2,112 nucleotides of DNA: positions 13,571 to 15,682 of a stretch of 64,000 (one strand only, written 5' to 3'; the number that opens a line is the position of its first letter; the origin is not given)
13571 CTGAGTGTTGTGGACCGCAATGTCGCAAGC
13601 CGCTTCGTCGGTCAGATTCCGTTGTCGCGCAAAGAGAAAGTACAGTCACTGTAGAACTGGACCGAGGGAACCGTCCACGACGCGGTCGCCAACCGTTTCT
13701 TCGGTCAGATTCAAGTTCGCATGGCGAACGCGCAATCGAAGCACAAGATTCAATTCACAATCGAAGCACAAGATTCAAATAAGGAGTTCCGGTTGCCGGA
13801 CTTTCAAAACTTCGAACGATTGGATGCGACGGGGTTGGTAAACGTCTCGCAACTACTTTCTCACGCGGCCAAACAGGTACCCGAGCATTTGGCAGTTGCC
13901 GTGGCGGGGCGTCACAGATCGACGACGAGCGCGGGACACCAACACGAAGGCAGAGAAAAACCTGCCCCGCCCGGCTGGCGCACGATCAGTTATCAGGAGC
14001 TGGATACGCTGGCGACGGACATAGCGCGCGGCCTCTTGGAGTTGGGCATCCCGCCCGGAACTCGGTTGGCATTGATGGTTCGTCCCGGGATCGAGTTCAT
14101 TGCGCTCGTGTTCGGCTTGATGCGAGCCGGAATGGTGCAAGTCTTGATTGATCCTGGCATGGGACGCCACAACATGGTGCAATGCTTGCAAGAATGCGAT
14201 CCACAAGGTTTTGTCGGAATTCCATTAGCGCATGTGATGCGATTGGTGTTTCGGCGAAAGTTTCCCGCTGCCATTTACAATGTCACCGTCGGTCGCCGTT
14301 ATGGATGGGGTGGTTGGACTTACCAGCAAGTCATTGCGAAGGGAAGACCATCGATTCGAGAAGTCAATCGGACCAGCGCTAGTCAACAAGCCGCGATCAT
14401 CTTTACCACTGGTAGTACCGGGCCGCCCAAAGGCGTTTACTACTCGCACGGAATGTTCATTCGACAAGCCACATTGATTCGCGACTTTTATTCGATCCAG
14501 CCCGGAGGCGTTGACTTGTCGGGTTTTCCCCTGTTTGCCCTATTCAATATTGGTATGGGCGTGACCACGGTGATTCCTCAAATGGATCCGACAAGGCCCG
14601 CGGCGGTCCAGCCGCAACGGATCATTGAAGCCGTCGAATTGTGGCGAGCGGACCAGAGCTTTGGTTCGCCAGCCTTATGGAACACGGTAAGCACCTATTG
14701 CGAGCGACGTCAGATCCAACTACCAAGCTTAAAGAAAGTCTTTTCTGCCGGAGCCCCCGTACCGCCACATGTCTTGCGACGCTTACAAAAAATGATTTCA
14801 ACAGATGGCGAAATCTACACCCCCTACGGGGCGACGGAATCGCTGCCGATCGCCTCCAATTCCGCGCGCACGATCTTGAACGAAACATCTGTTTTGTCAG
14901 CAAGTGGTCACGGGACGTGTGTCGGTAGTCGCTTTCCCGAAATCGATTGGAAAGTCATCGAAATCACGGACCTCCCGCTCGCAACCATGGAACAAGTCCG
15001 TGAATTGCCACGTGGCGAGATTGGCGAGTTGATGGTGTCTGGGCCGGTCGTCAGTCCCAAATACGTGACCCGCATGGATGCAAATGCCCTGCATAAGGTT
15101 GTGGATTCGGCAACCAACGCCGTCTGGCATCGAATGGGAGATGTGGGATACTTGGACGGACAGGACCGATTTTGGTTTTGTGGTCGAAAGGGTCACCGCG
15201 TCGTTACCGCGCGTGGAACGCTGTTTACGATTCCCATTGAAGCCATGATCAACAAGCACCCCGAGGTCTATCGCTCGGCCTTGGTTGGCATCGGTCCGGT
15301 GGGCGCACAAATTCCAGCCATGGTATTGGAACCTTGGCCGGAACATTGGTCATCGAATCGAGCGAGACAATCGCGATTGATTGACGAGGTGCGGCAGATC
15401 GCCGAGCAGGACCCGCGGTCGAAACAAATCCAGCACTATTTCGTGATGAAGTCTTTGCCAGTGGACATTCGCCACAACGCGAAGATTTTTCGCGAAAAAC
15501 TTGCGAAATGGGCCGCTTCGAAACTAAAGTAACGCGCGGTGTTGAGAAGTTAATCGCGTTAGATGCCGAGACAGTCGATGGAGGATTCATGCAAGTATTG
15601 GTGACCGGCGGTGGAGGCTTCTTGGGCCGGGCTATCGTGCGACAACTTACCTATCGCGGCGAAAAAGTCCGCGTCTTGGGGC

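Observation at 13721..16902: oleC–oleD olefin-biosynthesis pair without adjacent oleA/oleB, and OleD with a ~130-aa poly-Asp/Glu tail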

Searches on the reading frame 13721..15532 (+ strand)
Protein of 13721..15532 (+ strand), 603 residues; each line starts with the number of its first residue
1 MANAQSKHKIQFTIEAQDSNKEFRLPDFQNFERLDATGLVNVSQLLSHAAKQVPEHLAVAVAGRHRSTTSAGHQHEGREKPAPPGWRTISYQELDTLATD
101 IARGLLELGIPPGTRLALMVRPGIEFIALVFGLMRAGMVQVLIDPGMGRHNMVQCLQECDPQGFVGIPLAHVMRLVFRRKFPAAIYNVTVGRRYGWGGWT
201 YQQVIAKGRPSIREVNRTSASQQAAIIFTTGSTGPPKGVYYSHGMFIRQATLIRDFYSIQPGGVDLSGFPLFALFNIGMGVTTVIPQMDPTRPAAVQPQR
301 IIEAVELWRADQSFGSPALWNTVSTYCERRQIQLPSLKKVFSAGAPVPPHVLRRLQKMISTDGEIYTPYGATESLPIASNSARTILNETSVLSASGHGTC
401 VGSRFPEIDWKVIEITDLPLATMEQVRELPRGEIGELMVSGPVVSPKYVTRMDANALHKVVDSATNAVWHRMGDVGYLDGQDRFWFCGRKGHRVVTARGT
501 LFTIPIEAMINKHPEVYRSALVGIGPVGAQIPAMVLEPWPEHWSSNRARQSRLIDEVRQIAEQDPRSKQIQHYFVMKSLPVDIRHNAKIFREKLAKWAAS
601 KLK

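Call 8: search_protein_families(library=pfam, proteins=[window:13721-15532:+])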
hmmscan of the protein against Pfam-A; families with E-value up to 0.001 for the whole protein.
window:13721-15532:+ (603 aa): 1 family
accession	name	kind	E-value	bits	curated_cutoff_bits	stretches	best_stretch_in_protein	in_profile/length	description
PF00501.34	AMP-binding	-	6e-48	164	29.9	1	79-448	10-383/384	AMP-binding enzyme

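Call 9: search_protein_families(library=ncbifam, proteins=[window:13721-15532:+])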
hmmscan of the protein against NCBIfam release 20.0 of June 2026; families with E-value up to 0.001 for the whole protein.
window:13721-15532:+ (603 aa): 91 families (the best 25 are shown)
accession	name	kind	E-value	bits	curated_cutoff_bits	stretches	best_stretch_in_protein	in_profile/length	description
NF006754.0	PRK09274.1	equivalog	1.8e-196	653.6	478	1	39-603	4-552/555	fatty acid CoA ligase family protein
NF045786.1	OlefBLtnSynXan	equivalog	3.2e-166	554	900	1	40-600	1-543/544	olefin beta-lactone synthetase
NF045785.1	OlefBLtnSynShew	equivalog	4.7e-144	480.8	850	1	41-598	2-551/552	olefin beta-lactone synthetase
NF004837.0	PRK06187.1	subfamily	1.2e-43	149.2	476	1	87-524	32-456/531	long-chain-fatty-acid--CoA ligase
TIGR01733.1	AA-adenyl-dom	subfamily_domain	1.5e-32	112.9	317.4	1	90-517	1-405/409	amino acid adenylation domain-containing protein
NF006182.0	PRK08316.1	subfamily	2.4e-30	105.5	663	1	87-524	35-451/523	fatty acyl-CoA synthetase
NF009233.0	PRK12583.1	subfamily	4e-28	98.1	832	1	89-525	46-485/558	fatty acid CoA ligase family protein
NF005702.0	PRK07514.1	subfamily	1.8e-27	95.9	558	1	87-525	28-435/506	malonyl-CoA synthase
NF004114.0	PRK05605.1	equivalog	1.5e-26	92.9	766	1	212-525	212-504/575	long-chain-fatty-acid--CoA ligase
NF005714.0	PRK07529.1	subfamily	3.9e-26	91.6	632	1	201-523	197-508/640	acyl-CoA synthetase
NF005801.1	PRK07656.1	equivalog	5.2e-26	91.3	657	1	85-524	23-437/500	FadD3 family acyl-CoA ligase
NF005858.0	PRK07787.1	subfamily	3e-24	85.3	575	1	87-571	25-450/471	acyl-CoA synthetase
TIGR02262.1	benz_CoA_lig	subfamily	4.6e-23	81.7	375.25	1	87-524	29-440/508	benzoate-CoA ligase family protein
TIGR03098.1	ligase_PEP_1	hypoth_equivalog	8e-23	80.7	592.35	1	42-538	2-468/517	acyl-CoA ligase (AMP-forming), exosortase A system-associated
NF009071.0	PRK12406.1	subfamily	1.5e-22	79.7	701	1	85-558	9-471/510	acyl-CoA synthetase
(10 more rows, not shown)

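Call 26: find_related_loci(query=window:13721-15532:+, collection=genome_contigs, flank=10000)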
Query window:13721-15532:+ (603 aa) in genome_contigs; peptide patterns used: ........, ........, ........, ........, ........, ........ (x = any residue, [..] = any of these).
47 stretches matched a pattern; 2 encode a relative of the query (tblastn E <= 1e-3); 2 distinct loci.
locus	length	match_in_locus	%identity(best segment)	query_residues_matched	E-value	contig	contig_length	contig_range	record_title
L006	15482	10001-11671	65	31-602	0e+0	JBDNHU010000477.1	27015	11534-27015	MAG: Mariniblastus sp. isolate concoct.38.ELB k141_897517, whole genome shotgun sequence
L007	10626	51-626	23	329-524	3e-7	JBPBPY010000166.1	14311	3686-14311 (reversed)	MAG: Janthinobacterium lividum isolate 3300051445_51 3300051445_51_Ga0502434_00010285, whole genome shotgun sequence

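Call 28: find_homologous_proteins(query=window:13721-15532:+)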
Query window:13721-15532:+ (603 aa): 7943 proteins with E <= 0.001 among 8000 candidates; the best 120 are listed.
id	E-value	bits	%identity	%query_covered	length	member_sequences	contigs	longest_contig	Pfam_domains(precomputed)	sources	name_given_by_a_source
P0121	0.0e+0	1334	100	96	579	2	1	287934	PF00501.35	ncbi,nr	ncbi:MAG: AMP-binding protein [Planctomycetaceae bacterium]|nr:AMP-binding protein [Planctomycetacea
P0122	0.0e+0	1165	87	96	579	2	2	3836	PF00501.35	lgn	-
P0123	0.0e+0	1040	75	98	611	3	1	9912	PF00501.35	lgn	-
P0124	0.0e+0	1040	77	96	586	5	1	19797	PF00501.35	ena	-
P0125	0.0e+0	1021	74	97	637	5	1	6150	PF00501.35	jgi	jgi:olefin beta-lactone synthetase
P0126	3.0e-297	1005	76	96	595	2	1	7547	PF00501.35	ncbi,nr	ncbi:MAG: fatty acid CoA ligase family protein [Pirellulaceae bacterium]|nr:fatty acid CoA ligase fa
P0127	1.6e-278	943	71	96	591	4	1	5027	PF00501.35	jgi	jgi:acyl-CoA synthetase (AMP-forming)/AMP-acid ligase II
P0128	8.6e-277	938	70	95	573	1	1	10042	PF00501.35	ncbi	-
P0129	1.4e-271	920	69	97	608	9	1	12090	PF00501.35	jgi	-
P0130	3.8e-262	889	67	97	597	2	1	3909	PF00501.35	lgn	-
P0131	1.1e-260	884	69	93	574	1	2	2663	PF00501.35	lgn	-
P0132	5.6e-250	849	65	95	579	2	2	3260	PF00501.35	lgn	-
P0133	1.1e-248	845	65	95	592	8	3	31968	PF00501.35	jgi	-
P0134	7.0e-239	812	63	95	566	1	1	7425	PF00501.35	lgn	-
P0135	1.7e-225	768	60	95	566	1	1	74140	PF00501.35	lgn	-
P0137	3.5e-214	731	57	95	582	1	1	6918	PF00501.35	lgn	-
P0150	5.7e-208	710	56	94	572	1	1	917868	PF00501.35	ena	-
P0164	1.4e-206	706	57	94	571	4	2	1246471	PF00501.35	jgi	jgi:olefin beta-lactone synthetase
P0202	5.4e-205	700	56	95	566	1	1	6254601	PF00501.35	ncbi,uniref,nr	ncbi:fatty acid CoA ligase family protein [Anatilimnocola floriformis]|uniref:fatty acid CoA ligase 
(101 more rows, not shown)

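Call 29: find_encoding_contigs(protein=P0202, flank=10000, max_places=1)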
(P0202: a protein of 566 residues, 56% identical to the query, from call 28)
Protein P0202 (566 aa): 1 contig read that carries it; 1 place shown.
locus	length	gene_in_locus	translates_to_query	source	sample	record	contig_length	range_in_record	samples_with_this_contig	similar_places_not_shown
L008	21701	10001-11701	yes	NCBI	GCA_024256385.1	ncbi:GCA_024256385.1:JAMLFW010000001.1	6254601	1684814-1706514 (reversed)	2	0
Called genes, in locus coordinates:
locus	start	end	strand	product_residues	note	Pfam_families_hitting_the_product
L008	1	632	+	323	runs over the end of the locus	PF01882:DUF58, PF13519:VWA_2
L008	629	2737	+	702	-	PF07584:BatA, PF13519:VWA_2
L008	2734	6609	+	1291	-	-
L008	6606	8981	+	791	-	PF07090:GATase1_like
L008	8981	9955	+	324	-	-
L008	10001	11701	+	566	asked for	PF00501:AMP-binding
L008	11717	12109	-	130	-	-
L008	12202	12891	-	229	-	PF00072:Response_reg, PF00486:Trans_reg_C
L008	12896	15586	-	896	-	PF02702:KdpD, PF00582:Usp, PF13493:DUF4118, PF13492:GAF_3, PF00512:HisKA, PF02518:HATPase_c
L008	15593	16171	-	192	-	PF02669:KdpC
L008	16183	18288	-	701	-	PF00122:E1-E2_ATPase, PF00702:Hydrolase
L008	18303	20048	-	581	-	PF03814:KdpA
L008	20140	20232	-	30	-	-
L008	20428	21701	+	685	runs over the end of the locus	PF12715:Abhydrolase_7 (weak), PF05448:AXE1, PF00326:Peptidase_S9 (weak)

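Call 30: find_encoding_contigs(protein=P0164, flank=10000, max_places=1)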
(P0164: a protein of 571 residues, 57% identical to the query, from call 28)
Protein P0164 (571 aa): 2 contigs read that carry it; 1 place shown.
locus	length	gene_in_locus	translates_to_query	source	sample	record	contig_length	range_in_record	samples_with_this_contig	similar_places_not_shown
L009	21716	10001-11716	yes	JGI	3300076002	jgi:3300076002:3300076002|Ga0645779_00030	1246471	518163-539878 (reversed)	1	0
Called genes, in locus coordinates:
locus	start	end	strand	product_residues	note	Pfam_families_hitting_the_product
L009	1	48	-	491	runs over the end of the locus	PF07690:MFS_1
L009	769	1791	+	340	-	PF01547:SBP_bac_1 (faint), PF13531:SBP_bac_11, PF13416:SBP_bac_8, PF13343:SBP_bac_6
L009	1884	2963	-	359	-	PF00005:ABC_tran, PF13304:AAA_21 (faint), PF08402:TOBE_2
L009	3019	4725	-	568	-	PF00528:BPD_transp_1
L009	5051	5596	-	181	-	PF00578:AhpC-TSA, PF08534:Redoxin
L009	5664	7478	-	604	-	PF01011:PQQ (faint), PF13360:PQQ_2, PF13570:Beta-prop_ACSF4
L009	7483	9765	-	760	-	PF01011:PQQ (faint), PF13360:PQQ_2, PF13570:Beta-prop_ACSF4, PF13360:PQQ_2 (weak)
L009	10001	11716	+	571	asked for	PF00501:AMP-binding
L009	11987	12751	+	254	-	PF02447:GntP_permease, PF03600:CitMHS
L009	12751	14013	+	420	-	PF02447:GntP_permease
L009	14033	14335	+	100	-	-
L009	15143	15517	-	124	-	-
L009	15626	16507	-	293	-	PF00795:CN_hydrolase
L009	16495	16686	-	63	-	-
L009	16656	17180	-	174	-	PF00583:Acetyltransf_1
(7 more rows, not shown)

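Call 31: find_encoding_contigs(protein=P0150, flank=10000, max_places=1)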
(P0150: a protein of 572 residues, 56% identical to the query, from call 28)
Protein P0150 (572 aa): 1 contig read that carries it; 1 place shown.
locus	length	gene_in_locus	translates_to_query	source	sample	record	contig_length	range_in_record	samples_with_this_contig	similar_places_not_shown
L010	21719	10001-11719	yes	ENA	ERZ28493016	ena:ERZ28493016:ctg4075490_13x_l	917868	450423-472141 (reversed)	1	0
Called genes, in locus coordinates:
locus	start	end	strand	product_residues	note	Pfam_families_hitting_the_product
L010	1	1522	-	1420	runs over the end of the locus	PF00082:Peptidase_S8, PF17210:SdrD_B, PF20009:GEVED, PF17892:Cadherin_5, PF17963:Big_9, PF17803:Cadherin_4 (weak), PF17963:Big_9, PF00404:Dockerin_1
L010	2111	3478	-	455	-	PF07585:BBP7 (faint)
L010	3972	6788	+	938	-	PF00069:Pkinase, PF07714:PK_Tyr_Ser-Thr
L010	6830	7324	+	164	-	PF12867:DinB_2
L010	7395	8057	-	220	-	PF01325:Fe_dep_repress, PF02742:Fe_dep_repr_C, PF04023:FeoA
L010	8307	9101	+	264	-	PF02289:MCH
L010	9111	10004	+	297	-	PF18030:Rimk_N (weak), PF14397:ATPgrasp_ST (faint), PF02655:ATP-grasp_3, PF08443:RimK, PF14398:ATPgrasp_YheCD (faint), PF02222:ATP-grasp (weak), PF02955:GSH-S_ATP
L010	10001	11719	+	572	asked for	PF00501:AMP-binding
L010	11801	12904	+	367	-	PF08240:ADH_N, PF16912:Glu_dehyd_C, PF00107:ADH_zinc_N (weak)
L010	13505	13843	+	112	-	-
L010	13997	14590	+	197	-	PF07638:Sigma70_ECF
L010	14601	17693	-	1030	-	PF01011:PQQ (faint), PF13360:PQQ_2, PF13570:Beta-prop_ACSF4 (weak)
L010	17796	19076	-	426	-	PF03600:CitMHS, PF07158:MatC_N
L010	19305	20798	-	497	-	PF00501:AMP-binding, PF13193:AMP-binding_C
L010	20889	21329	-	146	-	-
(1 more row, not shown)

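Call 35: search_solved_structures(query=window:13721-15532:+, max_evalue=1e-10, show_alignments=1)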
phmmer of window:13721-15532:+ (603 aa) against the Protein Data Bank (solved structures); distinct sequences matched with E-value up to 1e-10: 33.
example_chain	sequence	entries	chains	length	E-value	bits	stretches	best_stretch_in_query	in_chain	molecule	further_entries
8wev_A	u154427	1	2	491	9e-19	70.6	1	225-525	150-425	Feruloyl-CoA Synthetase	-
8weu_A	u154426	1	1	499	9.6e-19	70.5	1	225-525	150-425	Fatty-acyl-CoA synthase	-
8r2q_A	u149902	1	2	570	6.7e-18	67.7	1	87-525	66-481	Probable fatty-acid-CoA ligase FadD5 (Fatty-acid-CoA synthetase) (Fatty-acid-CoA synthase)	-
8yyq_A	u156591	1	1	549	5e-17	64.8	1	84-493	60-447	Putative ATP-dependent b-aminoacyl-ACP synthetase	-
6m01_A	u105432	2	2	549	7.2e-17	64.3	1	84-493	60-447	Putative ATP-dependent b-aminoacyl-ACP synthetase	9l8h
7dq5_A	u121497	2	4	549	8.4e-17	64.1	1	84-493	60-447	Putative ATP-dependent b-aminoacyl-ACP synthetase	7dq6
8yyr_A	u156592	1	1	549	9e-17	63.9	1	84-493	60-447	Putative ATP-dependent b-aminoacyl-ACP synthetase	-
8r2r_A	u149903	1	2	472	1.5e-16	63.3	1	87-516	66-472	Probable fatty-acid-CoA ligase FadD5 (Fatty-acid-CoA synthetase) (Fatty-acid-CoA synthase)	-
3g7s_A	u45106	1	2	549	4.5e-16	61.6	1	88-569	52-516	Long-chain-fatty-acid--CoA ligase (FadD-1)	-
4fuq_A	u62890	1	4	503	1.1e-15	60.3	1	88-525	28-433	Malonyl CoA synthetase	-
4fut_A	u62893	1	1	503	1.2e-15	60.3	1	88-525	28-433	Malonyl CoA synthetase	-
4gxr_A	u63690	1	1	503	1.3e-15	60.2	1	88-525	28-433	Malonyl CoA synthetase, Benzoate-CoA ligase Chimeric protein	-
4gxq_A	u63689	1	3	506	1.4e-15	60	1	88-525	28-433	Malonyl CoA synthetase, Benzoate-CoA ligase Chimeric protein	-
5jjp_A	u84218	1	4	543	1.6e-13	53.2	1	84-532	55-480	Nonribosomal peptide synthase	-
7r7e_A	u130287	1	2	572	2.9e-13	52.3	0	219-518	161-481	Polyketide synthase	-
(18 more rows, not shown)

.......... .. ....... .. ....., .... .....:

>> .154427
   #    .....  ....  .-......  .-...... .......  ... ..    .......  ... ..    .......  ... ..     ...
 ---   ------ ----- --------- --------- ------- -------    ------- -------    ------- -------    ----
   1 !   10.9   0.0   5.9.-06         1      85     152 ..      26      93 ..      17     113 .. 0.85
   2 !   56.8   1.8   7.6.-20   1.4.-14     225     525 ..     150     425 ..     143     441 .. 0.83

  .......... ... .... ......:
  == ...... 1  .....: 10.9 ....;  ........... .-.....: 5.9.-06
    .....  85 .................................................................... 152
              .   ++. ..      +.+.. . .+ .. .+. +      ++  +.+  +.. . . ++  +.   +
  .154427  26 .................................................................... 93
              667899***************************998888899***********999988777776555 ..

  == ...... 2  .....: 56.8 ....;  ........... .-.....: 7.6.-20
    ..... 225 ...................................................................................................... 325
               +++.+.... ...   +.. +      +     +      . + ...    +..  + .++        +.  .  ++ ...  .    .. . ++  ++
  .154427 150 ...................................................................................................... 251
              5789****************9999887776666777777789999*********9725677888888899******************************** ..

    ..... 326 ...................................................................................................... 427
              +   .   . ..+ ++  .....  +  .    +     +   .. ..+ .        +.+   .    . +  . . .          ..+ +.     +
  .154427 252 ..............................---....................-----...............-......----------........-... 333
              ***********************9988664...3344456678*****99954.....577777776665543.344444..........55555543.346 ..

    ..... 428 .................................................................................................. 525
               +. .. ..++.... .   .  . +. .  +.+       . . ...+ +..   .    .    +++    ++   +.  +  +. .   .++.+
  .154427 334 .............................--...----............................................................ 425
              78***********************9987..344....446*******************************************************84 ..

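Call 41: search_dna_similar(query=window:13721-15532:+, collection=plasmids, mode=protein, max_evalue=1e-30, max_rows=25)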
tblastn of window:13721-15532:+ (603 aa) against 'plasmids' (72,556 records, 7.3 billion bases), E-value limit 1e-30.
Records with a match: 12; places in all: 12; records where one place covers at least 80% of the query: 10.
Best place of each record, by identity: <60% 12.
By first word of the organism name: Streptomyces 7; Rhodococcus 2; Nonomuraea 1; Kitasatospora 1; Brevibacillus 1.
By predicted mobility (MOB-suite, as given by PLSDB): non-mobilizable 9; mobilizable 3.
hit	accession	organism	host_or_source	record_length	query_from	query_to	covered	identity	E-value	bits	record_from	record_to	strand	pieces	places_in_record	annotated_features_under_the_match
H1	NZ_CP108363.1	Streptomyces sp. NBC_01343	-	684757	76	602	87%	39.2%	1e-104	354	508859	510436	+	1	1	fatty acid CoA ligase family protein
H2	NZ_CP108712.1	Streptomyces sp. NBC_01001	-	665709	76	602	87%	38.3%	1e-103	352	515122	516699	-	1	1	fatty acid CoA ligase family protein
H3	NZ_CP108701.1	Streptomyces sp. NBC_01006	-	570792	76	602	87%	38.3%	2e-99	339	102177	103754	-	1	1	fatty acid CoA ligase family protein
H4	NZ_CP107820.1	Streptomyces sp. NBC_00536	-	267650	78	602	87%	38.1%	4e-96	330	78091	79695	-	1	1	fatty acid CoA ligase family protein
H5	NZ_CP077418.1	Rhodococcus qingshengii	pure culture,oil-contaminated water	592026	44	603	93%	35.5%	4e-103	350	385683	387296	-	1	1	fatty acid CoA ligase family protein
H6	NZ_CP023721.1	Rhodococcus sp. H-CA8f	Sediment,marine sediment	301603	82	603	87%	36.4%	8e-104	352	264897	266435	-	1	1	fatty acid CoA ligase family protein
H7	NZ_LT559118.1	Nonomuraea gerenzanensis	-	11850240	88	602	85%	35.3%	6e-76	271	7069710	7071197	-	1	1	none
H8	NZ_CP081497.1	Streptomyces sp. BHT-5-2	whole organism,plant soil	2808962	89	598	85%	34.8%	5e-72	259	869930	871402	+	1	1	none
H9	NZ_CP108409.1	Kitasatospora sp. NBC_01300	-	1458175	81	589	84%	32.3%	2e-65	239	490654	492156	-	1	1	record has no annotation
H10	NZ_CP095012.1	Streptomyces sp. 2P-4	cell culture,mudflats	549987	78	524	74%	36.2%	1e-72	261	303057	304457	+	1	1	AMP-binding protein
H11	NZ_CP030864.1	Streptomyces globosus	cell culture,environment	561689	78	524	74%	35.8%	3e-69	251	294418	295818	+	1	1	AMP-binding protein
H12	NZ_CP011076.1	Brevibacillus laterosporus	Oryza sativa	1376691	87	596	85%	29.5%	7e-59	221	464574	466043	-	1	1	none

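Call 42: get_annotated_region(hit=H1, flank=8000)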
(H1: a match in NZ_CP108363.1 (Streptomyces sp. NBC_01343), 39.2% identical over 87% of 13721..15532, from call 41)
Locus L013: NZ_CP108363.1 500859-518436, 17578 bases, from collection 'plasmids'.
description: Streptomyces sp. NBC_01343 plasmid unnamed1, complete sequence
organism: Streptomyces sp. NBC_01343 (NCBI taxid 2903832)
taxonomy: Bacteria; Actinomycetota; Actinomycetes; Kitasatosporales; Streptomycetaceae; Streptomyces; Streptomyces sp. NBC 01343
host: -; source: -; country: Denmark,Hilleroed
typing (MOB-suite, as given by PLSDB): non-mobilizable
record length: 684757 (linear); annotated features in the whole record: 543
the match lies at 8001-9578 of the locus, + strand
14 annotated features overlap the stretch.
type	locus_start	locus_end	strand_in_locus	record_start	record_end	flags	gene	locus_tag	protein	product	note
CDS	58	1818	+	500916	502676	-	-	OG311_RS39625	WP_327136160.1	methyltransferase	-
CDS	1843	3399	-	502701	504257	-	-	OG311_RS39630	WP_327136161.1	MFS transporter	-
CDS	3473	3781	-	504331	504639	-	-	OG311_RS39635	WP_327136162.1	hypothetical protein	-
CDS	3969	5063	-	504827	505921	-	-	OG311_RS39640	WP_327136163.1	alpha/beta hydrolase-fold protein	-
CDS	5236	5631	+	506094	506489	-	-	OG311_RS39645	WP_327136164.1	VOC family protein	-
CDS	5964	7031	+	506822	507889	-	-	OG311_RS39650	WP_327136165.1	3-oxoacyl-[acyl-carrier-protein] synthase III C-terminal domain-containing protein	-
CDS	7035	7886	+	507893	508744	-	-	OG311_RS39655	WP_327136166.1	hypothetical protein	-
CDS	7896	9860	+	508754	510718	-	-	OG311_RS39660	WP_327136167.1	fatty acid CoA ligase family protein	GO:0006631 - fatty acid metabolic process [Evidence IEA]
CDS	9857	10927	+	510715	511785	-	-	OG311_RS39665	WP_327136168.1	NAD-dependent epimerase/dehydratase family protein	-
CDS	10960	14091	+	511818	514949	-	-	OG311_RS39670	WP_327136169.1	non-ribosomal peptide synthetase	-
CDS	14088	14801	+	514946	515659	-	-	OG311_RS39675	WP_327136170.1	formyltransferase family protein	GO:0009058 - biosynthetic process [Evidence IEA]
CDS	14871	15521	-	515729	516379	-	-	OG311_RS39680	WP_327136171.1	hypothetical protein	-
CDS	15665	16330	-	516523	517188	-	-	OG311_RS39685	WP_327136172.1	LuxR C-terminal-related transcriptional regulator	GO:0006355 - regulation of DNA-templated transcription [Evidence IEA]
CDS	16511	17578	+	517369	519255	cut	-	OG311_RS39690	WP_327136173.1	NB-ARC domain-containing protein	-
